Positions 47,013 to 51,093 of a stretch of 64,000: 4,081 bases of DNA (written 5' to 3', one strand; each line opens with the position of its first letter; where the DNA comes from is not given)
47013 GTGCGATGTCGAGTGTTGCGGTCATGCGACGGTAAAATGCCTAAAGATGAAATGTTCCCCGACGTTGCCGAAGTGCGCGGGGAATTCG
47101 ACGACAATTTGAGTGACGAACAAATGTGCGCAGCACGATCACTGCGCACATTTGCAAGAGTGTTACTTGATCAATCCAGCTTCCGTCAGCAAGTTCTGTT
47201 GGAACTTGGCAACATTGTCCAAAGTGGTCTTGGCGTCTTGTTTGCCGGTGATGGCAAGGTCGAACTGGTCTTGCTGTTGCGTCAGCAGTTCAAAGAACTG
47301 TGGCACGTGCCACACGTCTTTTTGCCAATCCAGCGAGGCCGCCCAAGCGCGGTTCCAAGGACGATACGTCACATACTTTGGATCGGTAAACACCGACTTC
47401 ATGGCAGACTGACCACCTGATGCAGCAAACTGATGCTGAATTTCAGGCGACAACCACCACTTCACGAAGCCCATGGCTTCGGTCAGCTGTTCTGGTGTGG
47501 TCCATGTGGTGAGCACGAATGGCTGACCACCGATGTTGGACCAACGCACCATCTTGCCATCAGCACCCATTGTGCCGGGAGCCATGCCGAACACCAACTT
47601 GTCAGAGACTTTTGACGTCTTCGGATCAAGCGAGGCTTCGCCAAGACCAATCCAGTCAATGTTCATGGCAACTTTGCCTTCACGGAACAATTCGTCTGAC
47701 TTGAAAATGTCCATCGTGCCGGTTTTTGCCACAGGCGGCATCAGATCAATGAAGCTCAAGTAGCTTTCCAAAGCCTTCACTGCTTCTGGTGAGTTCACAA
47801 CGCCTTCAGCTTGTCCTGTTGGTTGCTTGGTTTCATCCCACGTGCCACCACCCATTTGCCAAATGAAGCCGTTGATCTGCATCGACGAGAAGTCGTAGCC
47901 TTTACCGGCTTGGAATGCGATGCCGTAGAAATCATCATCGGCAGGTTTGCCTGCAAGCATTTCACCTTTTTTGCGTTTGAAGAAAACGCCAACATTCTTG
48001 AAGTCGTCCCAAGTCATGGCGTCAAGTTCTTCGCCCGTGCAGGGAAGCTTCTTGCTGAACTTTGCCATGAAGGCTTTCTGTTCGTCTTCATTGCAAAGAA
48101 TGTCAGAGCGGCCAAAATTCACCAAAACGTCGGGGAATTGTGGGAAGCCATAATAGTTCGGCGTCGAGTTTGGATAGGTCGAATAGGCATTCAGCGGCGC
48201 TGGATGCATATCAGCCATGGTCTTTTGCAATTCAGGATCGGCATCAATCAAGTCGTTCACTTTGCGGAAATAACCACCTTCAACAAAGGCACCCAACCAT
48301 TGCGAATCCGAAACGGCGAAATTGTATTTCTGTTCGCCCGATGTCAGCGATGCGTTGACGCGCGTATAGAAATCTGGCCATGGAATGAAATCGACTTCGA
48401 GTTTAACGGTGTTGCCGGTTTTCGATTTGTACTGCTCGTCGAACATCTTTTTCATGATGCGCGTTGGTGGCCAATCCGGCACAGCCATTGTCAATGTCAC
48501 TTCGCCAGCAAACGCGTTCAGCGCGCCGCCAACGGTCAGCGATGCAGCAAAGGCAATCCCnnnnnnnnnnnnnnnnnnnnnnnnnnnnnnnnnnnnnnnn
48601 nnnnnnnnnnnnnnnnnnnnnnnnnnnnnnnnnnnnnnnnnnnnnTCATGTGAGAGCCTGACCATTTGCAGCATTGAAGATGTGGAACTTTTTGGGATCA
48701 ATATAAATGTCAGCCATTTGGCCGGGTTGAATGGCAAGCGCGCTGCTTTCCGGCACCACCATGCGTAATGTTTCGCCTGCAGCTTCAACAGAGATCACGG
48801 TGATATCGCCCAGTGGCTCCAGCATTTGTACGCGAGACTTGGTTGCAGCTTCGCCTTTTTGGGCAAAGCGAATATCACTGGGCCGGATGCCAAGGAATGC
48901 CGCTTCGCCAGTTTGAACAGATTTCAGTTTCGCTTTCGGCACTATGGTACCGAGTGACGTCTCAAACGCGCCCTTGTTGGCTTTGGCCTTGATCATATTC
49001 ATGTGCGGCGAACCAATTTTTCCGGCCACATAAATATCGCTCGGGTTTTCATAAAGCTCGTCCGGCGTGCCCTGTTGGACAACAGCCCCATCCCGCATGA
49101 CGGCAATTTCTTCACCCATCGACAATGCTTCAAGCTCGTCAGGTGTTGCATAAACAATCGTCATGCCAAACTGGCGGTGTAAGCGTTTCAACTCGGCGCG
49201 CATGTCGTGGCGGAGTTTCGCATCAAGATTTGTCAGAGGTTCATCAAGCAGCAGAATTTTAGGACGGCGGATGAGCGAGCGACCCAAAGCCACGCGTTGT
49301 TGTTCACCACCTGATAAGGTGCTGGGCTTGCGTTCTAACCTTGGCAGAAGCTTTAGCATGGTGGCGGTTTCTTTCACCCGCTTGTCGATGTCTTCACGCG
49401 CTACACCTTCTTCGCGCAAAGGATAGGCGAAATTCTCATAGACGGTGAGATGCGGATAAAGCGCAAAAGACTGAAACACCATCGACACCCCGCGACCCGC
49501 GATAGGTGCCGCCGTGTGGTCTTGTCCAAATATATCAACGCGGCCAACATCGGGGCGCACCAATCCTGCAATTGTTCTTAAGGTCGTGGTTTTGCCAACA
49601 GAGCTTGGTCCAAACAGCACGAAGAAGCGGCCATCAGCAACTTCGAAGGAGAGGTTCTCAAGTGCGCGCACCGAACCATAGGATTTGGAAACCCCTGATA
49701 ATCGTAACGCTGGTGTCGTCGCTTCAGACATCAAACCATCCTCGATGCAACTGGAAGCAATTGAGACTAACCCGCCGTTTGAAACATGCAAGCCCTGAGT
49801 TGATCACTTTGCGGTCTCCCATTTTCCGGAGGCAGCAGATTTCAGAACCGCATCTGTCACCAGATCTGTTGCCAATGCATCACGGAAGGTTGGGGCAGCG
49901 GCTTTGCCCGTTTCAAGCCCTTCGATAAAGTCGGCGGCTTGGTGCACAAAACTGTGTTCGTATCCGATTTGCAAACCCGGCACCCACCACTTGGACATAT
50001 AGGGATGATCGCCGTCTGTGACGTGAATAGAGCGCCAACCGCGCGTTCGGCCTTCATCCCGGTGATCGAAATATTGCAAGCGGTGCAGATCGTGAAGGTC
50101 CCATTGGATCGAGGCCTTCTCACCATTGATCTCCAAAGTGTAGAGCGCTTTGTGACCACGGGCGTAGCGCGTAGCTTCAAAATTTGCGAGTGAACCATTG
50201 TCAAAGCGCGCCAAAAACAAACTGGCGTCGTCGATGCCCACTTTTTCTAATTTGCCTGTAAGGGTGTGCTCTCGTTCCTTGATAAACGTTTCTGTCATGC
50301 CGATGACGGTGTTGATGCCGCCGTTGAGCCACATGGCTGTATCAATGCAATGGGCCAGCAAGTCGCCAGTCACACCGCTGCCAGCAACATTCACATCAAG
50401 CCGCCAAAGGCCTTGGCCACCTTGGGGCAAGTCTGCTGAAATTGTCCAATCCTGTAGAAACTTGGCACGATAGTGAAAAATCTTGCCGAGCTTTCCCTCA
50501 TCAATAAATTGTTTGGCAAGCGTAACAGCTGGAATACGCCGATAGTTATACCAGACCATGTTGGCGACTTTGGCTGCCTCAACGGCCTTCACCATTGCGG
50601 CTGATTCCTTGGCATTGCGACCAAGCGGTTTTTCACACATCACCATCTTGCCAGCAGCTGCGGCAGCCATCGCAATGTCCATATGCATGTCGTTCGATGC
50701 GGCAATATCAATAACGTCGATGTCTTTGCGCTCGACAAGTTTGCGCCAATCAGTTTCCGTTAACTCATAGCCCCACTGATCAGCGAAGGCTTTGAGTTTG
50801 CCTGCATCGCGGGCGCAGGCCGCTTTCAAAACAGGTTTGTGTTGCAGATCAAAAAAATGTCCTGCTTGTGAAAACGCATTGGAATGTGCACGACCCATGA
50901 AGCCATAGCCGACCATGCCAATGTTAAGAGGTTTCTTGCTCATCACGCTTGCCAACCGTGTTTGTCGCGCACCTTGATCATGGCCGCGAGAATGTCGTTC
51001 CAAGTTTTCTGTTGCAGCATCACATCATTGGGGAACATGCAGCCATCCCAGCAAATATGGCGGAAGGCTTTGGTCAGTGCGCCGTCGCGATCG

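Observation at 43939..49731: CUT1 importer with two ATPases whose defects are complementary, giving one consensus and one degenerate ATP site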

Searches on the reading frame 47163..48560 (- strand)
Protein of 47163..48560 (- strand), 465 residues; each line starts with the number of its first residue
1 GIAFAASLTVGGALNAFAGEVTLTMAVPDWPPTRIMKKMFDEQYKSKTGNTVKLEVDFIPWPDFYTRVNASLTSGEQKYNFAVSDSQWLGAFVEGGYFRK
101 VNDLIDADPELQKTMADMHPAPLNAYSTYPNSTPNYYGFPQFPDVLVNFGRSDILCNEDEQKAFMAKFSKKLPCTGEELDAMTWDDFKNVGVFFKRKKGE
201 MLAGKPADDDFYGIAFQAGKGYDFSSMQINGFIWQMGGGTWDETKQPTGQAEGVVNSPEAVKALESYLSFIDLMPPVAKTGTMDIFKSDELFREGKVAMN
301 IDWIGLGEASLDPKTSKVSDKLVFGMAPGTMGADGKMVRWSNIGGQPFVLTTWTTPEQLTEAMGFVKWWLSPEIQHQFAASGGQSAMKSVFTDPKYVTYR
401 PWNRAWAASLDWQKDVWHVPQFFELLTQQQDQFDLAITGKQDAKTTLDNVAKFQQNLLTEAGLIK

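Call 3: search_protein_families(library=ncbifam, proteins=[window:47163-48560:-])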
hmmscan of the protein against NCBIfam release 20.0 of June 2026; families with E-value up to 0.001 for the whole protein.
window:47163-48560:- (465 aa): 0 families

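Call 4: search_protein_families(library=pfam, proteins=[window:47163-48560:-])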
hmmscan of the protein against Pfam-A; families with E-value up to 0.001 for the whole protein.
window:47163-48560:- (465 aa): 2 families
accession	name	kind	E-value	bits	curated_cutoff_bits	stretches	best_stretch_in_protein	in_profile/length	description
PF13416.11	SBP_bac_8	-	2.7e-13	50.8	27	1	42-396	4-271/279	Bacterial extracellular solute-binding protein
PF01547.30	SBP_bac_1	-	1.6e-12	48.5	26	1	33-375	5-306/307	Bacterial extracellular solute-binding protein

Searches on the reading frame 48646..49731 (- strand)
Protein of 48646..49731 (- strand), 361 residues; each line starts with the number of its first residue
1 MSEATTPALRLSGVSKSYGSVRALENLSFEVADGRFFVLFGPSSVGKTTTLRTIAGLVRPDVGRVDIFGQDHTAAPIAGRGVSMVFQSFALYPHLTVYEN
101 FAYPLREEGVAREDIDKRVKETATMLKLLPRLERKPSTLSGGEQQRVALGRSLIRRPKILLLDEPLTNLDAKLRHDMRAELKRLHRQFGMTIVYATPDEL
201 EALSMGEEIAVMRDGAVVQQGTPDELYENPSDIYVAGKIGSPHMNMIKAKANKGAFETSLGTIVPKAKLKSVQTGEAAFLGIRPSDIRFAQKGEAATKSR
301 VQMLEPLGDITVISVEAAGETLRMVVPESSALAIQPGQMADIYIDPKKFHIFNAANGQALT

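Call 3: search_protein_families(library=ncbifam, proteins=[window:48646-49731:-])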
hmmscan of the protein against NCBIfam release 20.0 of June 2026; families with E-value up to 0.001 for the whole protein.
window:48646-49731:- (361 aa): 185 families (the best 25 are shown)
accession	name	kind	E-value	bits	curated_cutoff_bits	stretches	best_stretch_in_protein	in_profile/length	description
NF008653.0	PRK11650.1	subfamily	7.8e-101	337.7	432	1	8-359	3-354/357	sn-glycerol-3-phosphate ABC transporter ATP-binding protein UgpC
NF008233.0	PRK11000.1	equivalog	5.4e-89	298.6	568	1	9-359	4-359/369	maltose/maltodextrin ABC transporter ATP-binding protein MalK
NF006987.0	PRK09452.1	equivalog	1.3e-84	284.1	482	1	4-296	13-308/378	spermidine/putrescine ABC transporter ATP-binding protein PotA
TIGR03265.1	PhnT2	equivalog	3.6e-83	279.7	457.7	1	7-352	3-352/353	putative 2-aminoethylphosphonate ABC transporter ATP-binding protein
NF040933.2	ABC_arch_GlcV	equivalog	5.9e-80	268.8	450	1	12-352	6-357/357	glucose ABC transporter ATP-binding protein GlcV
TIGR01187.1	potA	subfamily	7.4e-79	265.2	355.6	1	39-300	1-265/325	polyamine ABC transporter ATP-binding protein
NF008513.0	PRK11432.1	equivalog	7.2e-76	255.4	496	1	9-350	7-343/351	ferric ABC transporter ATP-binding protein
NF040840.2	tungstate_WtpC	equivalog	3.2e-75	253.6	440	1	9-345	2-338/347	tungstate ABC transporter ATP-binding protein WtpC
TIGR03258.1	PhnT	equivalog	7.9e-75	252.1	499.15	1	6-329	6-335/359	2-aminoethylphosphonate ABC transport system ATP-binding subunit PhnT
NF043075.1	MMSYN1_0197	equivalog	1.6e-73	247.6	550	1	9-351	3-338/341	spermidine/putrescine ABC transporter ATP-binding protein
TIGR00968.1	3a0106s01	subfamily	7.8e-66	222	342.75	1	11-241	3-233/237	sulfate ABC transporter ATP-binding protein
NF008621.0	PRK11607.1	equivalog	8.1e-64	215.8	613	1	3-315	14-334/377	putrescine ABC transporter ATP-binding subunit PotG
NF008105.0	PRK10851.1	equivalog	5.1e-57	193.2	502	1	11-326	5-324/362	sulfate/thiosulfate ABC transporter ATP-binding protein CysA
TIGR01186.1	proV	subfamily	1.8e-55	188.5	326.6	1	18-242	3-233/363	betaine/proline/choline family ABC transporter ATP-binding protein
TIGR02142.1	modC_ABC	equivalog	2.4e-48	165.2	285.05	1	28-339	17-342/353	molybdenum ABC transporter ATP-binding protein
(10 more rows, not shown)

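Call 4: search_protein_families(library=pfam, proteins=[window:48646-49731:-])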
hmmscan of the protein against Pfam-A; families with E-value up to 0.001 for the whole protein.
window:48646-49731:- (361 aa): 5 families
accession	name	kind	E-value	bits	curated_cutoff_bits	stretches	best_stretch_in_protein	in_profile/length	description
PF00005.33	ABC_tran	-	5.6e-31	108.4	25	1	24-166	1-136/137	ABC transporter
PF08402.16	TOBE_2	-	1.1e-08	35.4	21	1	280-352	1-76/76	TOBE domain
PF17912.7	OB_MalK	-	7.7e-06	27.1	27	1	240-287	1-53/53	MalK OB fold domain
PF13304.12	AAA_21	-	0.00059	20.4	27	0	36-58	1-23/304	AAA domain, putative AbiEii toxin, Type IV TA system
PF03459.23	TOBE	-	0.00068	20.2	22.3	0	299-351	9-64/64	TOBE domain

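Call 5: find_homologous_proteins(query=window:48646-49731:-, max_evalue=1e-30)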
Query window:48646-49731:- (361 aa): 6058 proteins with E <= 1e-30 among 8000 candidates; the best 120 are listed.
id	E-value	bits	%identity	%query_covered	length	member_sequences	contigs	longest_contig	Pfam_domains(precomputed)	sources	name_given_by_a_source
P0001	4.7e-231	784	100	100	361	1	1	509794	PF08402.17,PF00005.34,PF17912.8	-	-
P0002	6.6e-207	704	88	100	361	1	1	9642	PF08402.17,PF00005.34,PF17912.8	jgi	jgi:multiple sugar transport system ATP-binding protein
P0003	7.5e-204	694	89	98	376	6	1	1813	PF08402.17,PF00005.34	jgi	jgi:multiple sugar transport system ATP-binding protein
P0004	1.6e-201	686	86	100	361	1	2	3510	PF08402.17,PF00005.34,PF17912.8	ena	-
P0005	3.4e-199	679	85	100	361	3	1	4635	PF08402.17,PF00005.34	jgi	jgi:multiple sugar transport system ATP-binding protein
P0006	3.2e-192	656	83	100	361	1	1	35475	PF08402.17,PF00005.34,PF17912.8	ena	-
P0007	6.7e-192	655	83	100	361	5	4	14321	PF08402.17,PF00005.34,PF17912.8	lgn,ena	-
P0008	1.1e-190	651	83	100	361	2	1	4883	PF08402.17,PF00005.34,PF17912.8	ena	-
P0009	1.6e-189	647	82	100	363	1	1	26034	PF08402.17,PF00005.34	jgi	jgi:multiple sugar transport system ATP-binding protein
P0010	3.6e-188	643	81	100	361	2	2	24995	PF08402.17,PF00005.34,PF17912.8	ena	-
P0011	1.3e-186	638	81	100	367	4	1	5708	PF08402.17,PF00005.34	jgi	jgi:multiple sugar transport system ATP-binding protein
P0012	7.2e-186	635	82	98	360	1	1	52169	PF08402.17,PF00005.34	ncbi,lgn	-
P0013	1.7e-185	634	82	100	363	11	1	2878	PF08402.17,PF00005.34,PF17912.8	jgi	jgi:multiple sugar transport system ATP-binding protein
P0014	1.3e-184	631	82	100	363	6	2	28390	PF08402.17,PF00005.34,PF17912.8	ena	-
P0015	2.5e-184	630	80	100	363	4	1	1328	PF08402.17,PF00005.34,PF17912.8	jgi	jgi:multiple sugar transport system ATP-binding protein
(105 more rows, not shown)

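Call 8: find_related_loci(query=window:48646-49731:-, collection=genome_contigs, flank=10000)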
Query window:48646-49731:- (361 aa) in genome_contigs; peptide patterns used: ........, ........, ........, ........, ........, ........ (x = any residue, [..] = any of these).
561 stretches matched a pattern; 398 encode a relative of the query (tblastn E <= 1e-3); the best 80 are kept; 80 distinct loci.
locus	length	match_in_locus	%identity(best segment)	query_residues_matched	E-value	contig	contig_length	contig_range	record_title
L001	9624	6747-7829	83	1-361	0e+0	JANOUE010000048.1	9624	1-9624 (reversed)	MAG: Hyphomicrobiales bacterium isolate VAR_39_metabat_192 VAR_39_k141_1574598, whole genome shotgun sequence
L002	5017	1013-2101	82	1-361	0e+0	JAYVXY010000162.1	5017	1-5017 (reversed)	MAG: Aestuariivirga sp. isolate GL85_DN_metabinner_5 GL85_DN_metabinner_5_161, whole genome shotgun sequence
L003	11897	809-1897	82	1-361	0e+0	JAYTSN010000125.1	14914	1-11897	MAG: Aestuariivirga sp. isolate GFS_5127 GFS_5127_124, whole genome shotgun sequence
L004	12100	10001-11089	82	1-361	0e+0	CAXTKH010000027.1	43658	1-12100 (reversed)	MAG TPA_asm: uncultured Aestuariivirga sp. isolate public_SRR11456922_metawrap_bin.3 genome assembly, contig: public_SRR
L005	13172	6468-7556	82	1-361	0e+0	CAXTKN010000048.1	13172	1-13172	MAG TPA_asm: uncultured Aestuariivirga sp. isolate public_SRR11456923_metawrap_bin.3 genome assembly, contig: public_SRR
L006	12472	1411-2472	82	8-361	0e+0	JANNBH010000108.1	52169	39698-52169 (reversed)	MAG: Hyphomicrobiales bacterium isolate OTE_78_metabat_358 OTE_78_k141_2861938, whole genome shotgun sequence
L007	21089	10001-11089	81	1-361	0e+0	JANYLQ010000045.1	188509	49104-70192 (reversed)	MAG: Hyphomicrobiales bacterium isolate GL140_6_metabinner_7 GL140_6_k141_1572338, whole genome shotgun sequence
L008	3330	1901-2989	81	1-361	0e+0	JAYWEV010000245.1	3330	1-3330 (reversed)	MAG: Aestuariivirga sp. isolate GL98_UP_metabat_4 GL98_UP_metabat_4_244, whole genome shotgun sequence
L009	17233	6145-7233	81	1-361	0e+0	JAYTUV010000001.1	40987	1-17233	MAG: Aestuariivirga sp. isolate GFS_5625 GFS_5625_0, whole genome shotgun sequence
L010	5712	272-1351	81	1-360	0e+0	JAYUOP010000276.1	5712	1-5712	MAG: Hyphomicrobiales bacterium isolate GL103_DN_metabinner_11 GL103_DN_metabinner_11_275, whole genome shotgun sequence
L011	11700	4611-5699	81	1-361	0e+0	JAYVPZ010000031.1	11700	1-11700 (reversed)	MAG: Aestuariivirga sp. isolate GL72_UP_concoct_172_sub GL72_UP_concoct_172_sub_30, whole genome shotgun sequence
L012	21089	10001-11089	81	1-361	0e+0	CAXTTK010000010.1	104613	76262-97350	MAG TPA_asm: uncultured Aestuariivirga sp. isolate public_SRR11456922_metawrap_bin.6 genome assembly, contig: public_SRR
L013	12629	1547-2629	80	1-361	0e+0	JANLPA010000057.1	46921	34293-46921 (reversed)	MAG: Hyphomicrobiales bacterium isolate OTE_38_metabat_464 OTE_38_k141_4666509, whole genome shotgun sequence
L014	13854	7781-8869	81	1-361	0e+0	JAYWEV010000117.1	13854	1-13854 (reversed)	MAG: Aestuariivirga sp. isolate GL98_UP_metabat_4 GL98_UP_metabat_4_116, whole genome shotgun sequence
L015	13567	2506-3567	81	8-361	0e+0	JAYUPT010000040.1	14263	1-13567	MAG: Aestuariivirga sp. isolate GL109_DN_metabinner_4 GL109_DN_metabinner_4_39, whole genome shotgun sequence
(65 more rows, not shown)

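Call 33: search_protein_representatives(protein=window:48646-49731:-)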
Query: 361 residues. Proteins with E-value up to 0.001 (for the whole library): 623823; up to 1e-10: 247856; up to 1e-30: 27251. The best 150 are listed.
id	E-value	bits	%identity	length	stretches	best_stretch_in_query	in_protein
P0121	6.9e-141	485.5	65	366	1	8-360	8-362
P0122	3.1e-121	420.9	72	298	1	1-281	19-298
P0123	9.5e-100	350.3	42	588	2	11-330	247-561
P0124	1.0e-98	346.9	50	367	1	8-360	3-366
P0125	1.4e-95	336.6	50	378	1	9-357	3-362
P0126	9.8e-91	320.7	69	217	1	147-361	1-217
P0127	1.3e-90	320.2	67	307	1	6-253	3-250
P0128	2.5e-89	316.1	44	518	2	6-255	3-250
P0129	1.1e-87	310.7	43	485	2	10-255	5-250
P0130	1.7e-86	306.8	54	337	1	4-331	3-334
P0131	3.5e-82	292.6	45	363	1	11-360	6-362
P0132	3.4e-81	289.3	44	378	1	11-358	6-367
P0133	6.9e-81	288.3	42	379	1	9-359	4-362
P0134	1.3e-80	287.4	46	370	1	9-324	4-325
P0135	1.5e-80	287.2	46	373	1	9-340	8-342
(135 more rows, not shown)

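Call 57: search_solved_structures(query=window:48646-49731:-, show_alignments=1, max_evalue=1e-40)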
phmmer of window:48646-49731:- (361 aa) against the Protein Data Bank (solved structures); distinct sequences matched with E-value up to 1e-40: 34.
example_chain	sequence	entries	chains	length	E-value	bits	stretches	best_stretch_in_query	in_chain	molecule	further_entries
1g29_1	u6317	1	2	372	2.3e-86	293.1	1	9-360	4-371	MALTOSE TRANSPORT PROTEIN MALK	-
2d62_A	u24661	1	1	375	1.4e-85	290.5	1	9-355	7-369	multiple sugar-binding transport ATP-binding protein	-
2it1_A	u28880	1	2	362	2.1e-81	276.8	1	9-333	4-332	362aa long hypothetical maltose/maltodextrin transport ATP-binding protein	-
2yyz_A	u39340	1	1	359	6.9e-81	275.1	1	7-356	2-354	Sugar ABC transporter, ATP-binding protein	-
1v43_A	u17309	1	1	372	2.2e-78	266.9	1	9-357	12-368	sugar-binding transport ATP-binding protein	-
1vci_A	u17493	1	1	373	2.2e-78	266.9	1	9-357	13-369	sugar-binding transport ATP-binding protein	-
7x0q_A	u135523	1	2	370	1.4e-76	261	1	8-354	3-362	ABC transporter related protein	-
4tqu_S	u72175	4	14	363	9.6e-76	258.2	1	10-356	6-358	AlgS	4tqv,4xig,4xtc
1q12_A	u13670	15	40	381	2e-74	253.9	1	9-354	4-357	Maltose/maltodextrin transport ATP-binding protein malK | Maltose/maltodextrin import ATP-binding protein malK | Fused maltose transport subunit, ATP-binding co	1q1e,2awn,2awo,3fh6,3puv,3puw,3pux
1q1b_A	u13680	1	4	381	2e-74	253.9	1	9-354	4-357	Maltose/maltodextrin transport ATP-binding protein malK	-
9bcr_C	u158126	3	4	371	2.1e-74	253.8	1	9-354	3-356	Maltose/maltodextrin import ATP-binding protein MalK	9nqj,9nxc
9bcr_D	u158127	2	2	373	2.2e-74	253.8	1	9-354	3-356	Maltose/maltodextrin import ATP-binding protein MalK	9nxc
2r6g_A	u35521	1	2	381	5.3e-74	252.5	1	9-354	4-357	Maltose/maltodextrin import ATP-binding protein malK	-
8ja7_C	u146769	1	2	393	5.4e-72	245.9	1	11-301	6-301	Trehalose import ATP-binding protein SugC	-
6yir_A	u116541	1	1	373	2.5e-71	243.7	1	9-354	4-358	Oligosaccharides import ATP-binding protein MsmX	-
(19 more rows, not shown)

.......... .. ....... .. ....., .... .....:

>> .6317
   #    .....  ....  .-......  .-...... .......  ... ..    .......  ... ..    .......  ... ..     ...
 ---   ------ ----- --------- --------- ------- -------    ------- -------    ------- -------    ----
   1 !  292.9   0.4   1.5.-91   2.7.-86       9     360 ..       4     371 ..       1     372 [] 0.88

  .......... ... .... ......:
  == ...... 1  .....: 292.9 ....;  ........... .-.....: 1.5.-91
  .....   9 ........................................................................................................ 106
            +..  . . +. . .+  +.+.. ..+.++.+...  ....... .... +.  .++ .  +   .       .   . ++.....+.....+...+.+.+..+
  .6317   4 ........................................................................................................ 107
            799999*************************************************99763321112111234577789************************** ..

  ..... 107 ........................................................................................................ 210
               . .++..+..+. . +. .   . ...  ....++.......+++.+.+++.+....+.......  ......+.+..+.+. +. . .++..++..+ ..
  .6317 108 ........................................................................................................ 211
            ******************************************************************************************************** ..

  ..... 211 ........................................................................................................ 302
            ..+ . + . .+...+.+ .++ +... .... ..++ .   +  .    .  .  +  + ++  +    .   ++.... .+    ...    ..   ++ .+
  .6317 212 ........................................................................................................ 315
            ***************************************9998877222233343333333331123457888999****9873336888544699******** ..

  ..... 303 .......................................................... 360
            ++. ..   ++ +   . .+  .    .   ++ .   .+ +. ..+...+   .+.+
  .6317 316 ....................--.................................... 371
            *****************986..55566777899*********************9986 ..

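Call 76: search_protein_families(library=pfam, proteins=[P0123], max_evalue=0.00001)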
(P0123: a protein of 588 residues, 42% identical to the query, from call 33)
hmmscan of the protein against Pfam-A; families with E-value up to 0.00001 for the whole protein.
P0123 (588 aa): 3 families
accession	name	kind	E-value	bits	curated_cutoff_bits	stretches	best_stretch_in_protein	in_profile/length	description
PF00005.33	ABC_tran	-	3.2e-53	180.5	25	2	262-405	1-136/137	ABC transporter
PF13304.12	AAA_21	-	5.7e-12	46.7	27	0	115-180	230-297/304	AAA domain, putative AbiEii toxin, Type IV TA system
PF08402.16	TOBE_2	-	1.9e-06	28.3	21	1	508-581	1-76/76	TOBE domain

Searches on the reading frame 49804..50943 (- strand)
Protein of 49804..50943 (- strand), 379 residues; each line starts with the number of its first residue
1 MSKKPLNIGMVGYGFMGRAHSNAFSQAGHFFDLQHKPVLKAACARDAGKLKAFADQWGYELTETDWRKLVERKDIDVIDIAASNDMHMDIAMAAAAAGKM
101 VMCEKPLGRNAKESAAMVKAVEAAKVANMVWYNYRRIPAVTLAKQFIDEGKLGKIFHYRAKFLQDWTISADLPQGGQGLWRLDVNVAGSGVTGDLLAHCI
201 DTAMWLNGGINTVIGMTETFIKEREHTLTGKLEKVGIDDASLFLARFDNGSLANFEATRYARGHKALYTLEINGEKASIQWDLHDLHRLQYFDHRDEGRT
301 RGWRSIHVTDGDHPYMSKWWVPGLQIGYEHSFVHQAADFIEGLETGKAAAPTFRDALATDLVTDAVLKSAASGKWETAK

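Call 3: search_protein_families(library=ncbifam, proteins=[window:49804-50943:-])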
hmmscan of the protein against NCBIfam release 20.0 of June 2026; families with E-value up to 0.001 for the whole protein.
window:49804-50943:- (379 aa): 9 families
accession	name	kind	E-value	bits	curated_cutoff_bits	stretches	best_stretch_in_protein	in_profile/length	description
NF052479.1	LevoglcsnDh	equivalog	1e-95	320.6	650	1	4-376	2-384/386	levoglucosan dehydrogenase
TIGR04380.1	myo_inos_iolG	equivalog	2.2e-29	102.4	355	1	6-291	2-262/330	inositol 2-dehydrogenase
NF041392.1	XylDh_Gfo6_Halo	equivalog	5.7e-22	78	350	1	38-274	46-271/350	D-xylose 1-dehydrogenase Gfo6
NF040723.1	UDP-GlcNAcDh_Arch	equivalog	2.1e-19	70.2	450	1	6-161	1-147/302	UDP-N-acetylglucosamine 3-dehydrogenase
NF008607.0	PRK11579.1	subfamily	7e-15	54.9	330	1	6-209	5-191/346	oxidoreductase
NF052679.1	InsChiInosDhIolG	equivalog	2.2e-10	40.1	540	1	6-154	3-147/343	bifunctional inositol 2-dehydrogenase/D-chiro-inositol 1-dehydrogenase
NF058561.1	BT_2158_fam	equivalog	2.8e-09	36.1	750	1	41-158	61-180/487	glycoside 3-dehydrogenase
NF058563.1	BT_2159_fam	equivalog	3.4e-08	32.9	650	1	7-156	2-144/350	disaccharide 3-dehydrogenase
NF007574.0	PRK10206.1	equivalog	5.8e-08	32.1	352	1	64-162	55-153/345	oxidoreductase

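Call 4: search_protein_families(library=pfam, proteins=[window:49804-50943:-])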
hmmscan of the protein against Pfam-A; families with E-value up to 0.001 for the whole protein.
window:49804-50943:- (379 aa): 3 families
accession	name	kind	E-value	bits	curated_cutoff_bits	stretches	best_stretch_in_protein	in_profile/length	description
PF22725.1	GFO_IDH_MocA_C3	-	8.1e-25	87.7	27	1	142-279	3-123/124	GFO/IDH/MocA C-terminal domain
PF01408.29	GFO_IDH_MocA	-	2.9e-21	76.8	24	1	6-130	1-118/120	Oxidoreductase family, NAD-binding Rossmann fold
PF02894.22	GFO_IDH_MocA_C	-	1.3e-16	61.5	22.9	1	144-375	1-215/218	Oxidoreductase family, C-terminal alpha/beta domain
